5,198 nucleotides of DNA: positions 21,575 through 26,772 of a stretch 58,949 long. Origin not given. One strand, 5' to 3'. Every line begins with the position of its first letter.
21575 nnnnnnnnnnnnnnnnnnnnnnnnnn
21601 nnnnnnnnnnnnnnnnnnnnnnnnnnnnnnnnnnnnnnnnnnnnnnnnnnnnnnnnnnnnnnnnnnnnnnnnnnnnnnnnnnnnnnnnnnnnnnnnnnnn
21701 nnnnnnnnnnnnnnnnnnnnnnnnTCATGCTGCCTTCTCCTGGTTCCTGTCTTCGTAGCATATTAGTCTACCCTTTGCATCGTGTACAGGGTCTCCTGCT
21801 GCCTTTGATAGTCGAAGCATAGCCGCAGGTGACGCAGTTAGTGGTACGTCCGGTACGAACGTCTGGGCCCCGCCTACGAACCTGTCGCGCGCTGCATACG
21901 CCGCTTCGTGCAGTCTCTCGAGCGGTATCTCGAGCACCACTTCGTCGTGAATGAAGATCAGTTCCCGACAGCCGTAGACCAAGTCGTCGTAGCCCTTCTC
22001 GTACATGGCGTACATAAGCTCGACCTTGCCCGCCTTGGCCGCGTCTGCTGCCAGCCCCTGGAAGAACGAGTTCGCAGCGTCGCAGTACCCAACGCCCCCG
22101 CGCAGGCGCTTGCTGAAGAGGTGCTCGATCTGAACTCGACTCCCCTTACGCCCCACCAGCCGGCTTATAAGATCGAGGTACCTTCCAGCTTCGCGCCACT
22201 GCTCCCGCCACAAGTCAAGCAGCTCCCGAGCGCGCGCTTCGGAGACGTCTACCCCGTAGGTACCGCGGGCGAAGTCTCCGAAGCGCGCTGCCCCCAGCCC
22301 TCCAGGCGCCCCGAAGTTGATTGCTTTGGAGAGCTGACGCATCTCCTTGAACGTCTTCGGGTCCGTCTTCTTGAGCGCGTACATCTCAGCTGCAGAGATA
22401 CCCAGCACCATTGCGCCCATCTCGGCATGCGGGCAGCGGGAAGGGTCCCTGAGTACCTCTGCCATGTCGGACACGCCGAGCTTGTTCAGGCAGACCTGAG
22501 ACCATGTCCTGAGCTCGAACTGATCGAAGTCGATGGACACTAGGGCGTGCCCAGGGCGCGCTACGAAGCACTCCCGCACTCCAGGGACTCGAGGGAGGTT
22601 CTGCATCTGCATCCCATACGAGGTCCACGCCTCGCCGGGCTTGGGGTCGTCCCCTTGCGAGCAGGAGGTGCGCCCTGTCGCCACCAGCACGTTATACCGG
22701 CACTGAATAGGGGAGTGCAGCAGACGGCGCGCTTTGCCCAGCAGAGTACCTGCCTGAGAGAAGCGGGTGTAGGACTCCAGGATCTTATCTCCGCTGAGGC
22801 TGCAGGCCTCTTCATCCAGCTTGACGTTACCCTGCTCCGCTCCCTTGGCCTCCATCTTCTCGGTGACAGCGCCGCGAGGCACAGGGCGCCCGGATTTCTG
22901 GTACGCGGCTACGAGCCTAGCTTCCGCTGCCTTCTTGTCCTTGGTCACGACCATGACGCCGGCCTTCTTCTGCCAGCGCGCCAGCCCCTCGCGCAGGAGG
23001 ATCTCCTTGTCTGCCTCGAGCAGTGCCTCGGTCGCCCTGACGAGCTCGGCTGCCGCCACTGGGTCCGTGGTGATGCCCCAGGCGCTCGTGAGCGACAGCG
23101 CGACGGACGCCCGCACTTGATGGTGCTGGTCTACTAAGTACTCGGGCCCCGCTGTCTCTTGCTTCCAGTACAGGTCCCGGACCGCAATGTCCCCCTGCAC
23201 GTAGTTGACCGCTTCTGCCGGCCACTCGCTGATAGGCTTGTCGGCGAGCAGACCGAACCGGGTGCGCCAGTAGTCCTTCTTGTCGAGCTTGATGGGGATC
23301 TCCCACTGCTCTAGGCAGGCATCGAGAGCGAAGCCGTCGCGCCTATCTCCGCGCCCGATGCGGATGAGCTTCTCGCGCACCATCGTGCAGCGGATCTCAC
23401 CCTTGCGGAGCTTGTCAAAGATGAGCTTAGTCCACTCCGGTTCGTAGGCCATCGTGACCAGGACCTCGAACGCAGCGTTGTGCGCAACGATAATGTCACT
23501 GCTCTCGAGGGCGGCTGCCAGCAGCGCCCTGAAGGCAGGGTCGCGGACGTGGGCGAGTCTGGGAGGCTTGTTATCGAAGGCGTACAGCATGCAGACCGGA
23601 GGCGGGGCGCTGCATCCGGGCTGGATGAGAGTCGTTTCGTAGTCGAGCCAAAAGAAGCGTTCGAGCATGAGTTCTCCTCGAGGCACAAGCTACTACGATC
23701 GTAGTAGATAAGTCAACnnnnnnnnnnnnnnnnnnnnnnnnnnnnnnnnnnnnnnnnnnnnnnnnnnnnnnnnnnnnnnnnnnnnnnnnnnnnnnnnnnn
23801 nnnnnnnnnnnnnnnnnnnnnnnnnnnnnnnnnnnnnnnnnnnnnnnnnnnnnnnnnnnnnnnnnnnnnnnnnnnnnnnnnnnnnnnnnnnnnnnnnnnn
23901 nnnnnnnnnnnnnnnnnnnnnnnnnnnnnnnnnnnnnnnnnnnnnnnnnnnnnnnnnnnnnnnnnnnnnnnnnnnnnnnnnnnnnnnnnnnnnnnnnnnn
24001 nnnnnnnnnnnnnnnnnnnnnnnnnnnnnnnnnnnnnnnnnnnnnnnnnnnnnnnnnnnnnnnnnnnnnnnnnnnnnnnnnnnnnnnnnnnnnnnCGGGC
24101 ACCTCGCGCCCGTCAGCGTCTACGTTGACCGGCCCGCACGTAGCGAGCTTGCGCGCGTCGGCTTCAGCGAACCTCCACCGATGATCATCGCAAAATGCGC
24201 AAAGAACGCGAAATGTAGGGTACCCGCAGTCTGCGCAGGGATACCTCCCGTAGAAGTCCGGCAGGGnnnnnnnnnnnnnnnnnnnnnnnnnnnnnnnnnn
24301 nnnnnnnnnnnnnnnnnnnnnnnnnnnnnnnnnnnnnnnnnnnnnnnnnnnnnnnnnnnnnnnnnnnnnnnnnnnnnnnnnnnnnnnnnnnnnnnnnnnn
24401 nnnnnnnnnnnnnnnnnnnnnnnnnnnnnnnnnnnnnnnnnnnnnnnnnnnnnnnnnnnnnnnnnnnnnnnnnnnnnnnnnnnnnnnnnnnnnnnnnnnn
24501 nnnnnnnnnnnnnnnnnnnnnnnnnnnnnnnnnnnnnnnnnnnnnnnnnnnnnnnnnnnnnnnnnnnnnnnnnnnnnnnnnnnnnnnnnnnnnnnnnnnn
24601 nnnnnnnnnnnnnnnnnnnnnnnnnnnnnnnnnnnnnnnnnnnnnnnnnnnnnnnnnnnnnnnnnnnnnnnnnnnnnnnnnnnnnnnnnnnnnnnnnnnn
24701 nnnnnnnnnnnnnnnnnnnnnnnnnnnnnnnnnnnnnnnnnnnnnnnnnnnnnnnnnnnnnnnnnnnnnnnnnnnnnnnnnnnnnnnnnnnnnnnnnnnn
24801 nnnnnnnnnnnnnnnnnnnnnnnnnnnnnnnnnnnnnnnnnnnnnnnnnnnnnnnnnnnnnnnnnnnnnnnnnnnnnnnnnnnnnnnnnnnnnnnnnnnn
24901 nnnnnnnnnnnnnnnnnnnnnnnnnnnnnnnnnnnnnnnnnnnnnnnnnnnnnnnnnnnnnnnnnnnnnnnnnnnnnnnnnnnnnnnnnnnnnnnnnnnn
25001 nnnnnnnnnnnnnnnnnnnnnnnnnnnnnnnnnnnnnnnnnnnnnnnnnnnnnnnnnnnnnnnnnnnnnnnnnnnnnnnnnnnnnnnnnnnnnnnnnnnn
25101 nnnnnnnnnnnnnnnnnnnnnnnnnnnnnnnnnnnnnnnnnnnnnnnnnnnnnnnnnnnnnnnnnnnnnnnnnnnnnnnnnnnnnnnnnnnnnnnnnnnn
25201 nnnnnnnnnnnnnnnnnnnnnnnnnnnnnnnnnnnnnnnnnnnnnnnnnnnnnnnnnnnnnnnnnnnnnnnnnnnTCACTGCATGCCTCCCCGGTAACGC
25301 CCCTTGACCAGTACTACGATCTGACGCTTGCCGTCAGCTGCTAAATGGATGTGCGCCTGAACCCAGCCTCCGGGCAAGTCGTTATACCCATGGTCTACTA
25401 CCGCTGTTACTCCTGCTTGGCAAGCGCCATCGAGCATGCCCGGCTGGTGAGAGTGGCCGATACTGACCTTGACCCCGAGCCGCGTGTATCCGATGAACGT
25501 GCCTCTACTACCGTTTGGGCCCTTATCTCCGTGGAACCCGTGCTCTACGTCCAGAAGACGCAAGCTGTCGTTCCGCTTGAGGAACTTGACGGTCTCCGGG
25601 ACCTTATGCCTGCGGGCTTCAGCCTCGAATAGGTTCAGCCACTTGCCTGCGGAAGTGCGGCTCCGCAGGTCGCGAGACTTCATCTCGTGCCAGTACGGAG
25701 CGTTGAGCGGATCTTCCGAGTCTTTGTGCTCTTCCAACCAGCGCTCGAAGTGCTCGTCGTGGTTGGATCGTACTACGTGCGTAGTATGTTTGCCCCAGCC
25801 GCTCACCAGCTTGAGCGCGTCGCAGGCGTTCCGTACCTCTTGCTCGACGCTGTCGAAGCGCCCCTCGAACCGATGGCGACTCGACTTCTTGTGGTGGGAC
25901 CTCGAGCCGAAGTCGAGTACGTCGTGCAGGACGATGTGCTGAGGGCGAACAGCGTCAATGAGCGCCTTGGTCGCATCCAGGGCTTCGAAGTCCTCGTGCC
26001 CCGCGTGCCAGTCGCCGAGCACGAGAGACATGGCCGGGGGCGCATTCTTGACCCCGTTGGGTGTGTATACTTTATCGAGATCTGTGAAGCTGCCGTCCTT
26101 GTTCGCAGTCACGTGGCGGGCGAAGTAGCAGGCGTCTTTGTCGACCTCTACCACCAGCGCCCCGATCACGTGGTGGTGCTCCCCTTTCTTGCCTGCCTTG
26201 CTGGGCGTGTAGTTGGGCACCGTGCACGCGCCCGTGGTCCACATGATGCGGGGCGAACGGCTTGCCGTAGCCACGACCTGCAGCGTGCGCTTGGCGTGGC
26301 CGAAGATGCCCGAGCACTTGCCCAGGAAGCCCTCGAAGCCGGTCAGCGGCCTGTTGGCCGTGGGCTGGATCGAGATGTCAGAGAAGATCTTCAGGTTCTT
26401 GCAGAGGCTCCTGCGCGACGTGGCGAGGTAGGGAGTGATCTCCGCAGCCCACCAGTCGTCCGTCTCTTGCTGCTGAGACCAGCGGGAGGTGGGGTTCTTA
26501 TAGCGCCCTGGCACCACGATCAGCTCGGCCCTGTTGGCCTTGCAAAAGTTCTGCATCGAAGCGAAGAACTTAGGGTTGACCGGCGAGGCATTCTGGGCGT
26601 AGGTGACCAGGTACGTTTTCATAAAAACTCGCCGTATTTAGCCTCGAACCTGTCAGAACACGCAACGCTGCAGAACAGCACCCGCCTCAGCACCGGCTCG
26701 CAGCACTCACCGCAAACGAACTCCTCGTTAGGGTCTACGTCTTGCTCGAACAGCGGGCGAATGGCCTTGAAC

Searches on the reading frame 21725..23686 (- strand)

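Call 54: search_protein_families(library=pfam, proteins=[window:21725-23686:-], max_evalue=0.001)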
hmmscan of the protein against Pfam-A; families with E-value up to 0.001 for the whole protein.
window:21725-23686:- (653 aa): 1 family
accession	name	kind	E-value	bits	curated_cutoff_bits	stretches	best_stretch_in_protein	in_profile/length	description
PF00476.26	DNA_pol_A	-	1.6e-15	57.4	34.3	1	361-618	128-371/381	DNA polymerase family A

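Call 55: search_protein_families(library=phrogs, proteins=[window:21725-23686:-], max_evalue=0.001)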
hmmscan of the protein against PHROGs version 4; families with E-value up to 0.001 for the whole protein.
window:21725-23686:- (653 aa): 2 families
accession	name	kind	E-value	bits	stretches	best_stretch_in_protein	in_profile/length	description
phrog_17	-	DNA, RNA and nucleotide metabolism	1.4e-45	156.8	1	7-618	668-1222/1445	DNA polymerase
phrog_9556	-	DNA, RNA and nucleotide metabolism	0.00094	19.3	0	53-108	62-118/441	DNA polymerase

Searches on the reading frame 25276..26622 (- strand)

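Call 54: search_protein_families(library=pfam, proteins=[window:25276-26622:-], max_evalue=0.001)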
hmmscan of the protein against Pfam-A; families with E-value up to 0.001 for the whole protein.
window:25276-26622:- (448 aa): 0 families

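Call 55: search_protein_families(library=phrogs, proteins=[window:25276-26622:-], max_evalue=0.001)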
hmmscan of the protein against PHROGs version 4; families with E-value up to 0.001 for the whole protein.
window:25276-26622:- (448 aa): 2 families
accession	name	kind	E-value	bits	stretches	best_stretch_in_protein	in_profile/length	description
phrog_1745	-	other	4.5e-132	442.5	1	2-442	87-538/542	DNA transfer protein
phrog_221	-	other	1.4e-10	42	1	200-299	115-214/367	metallo-phosphoesterase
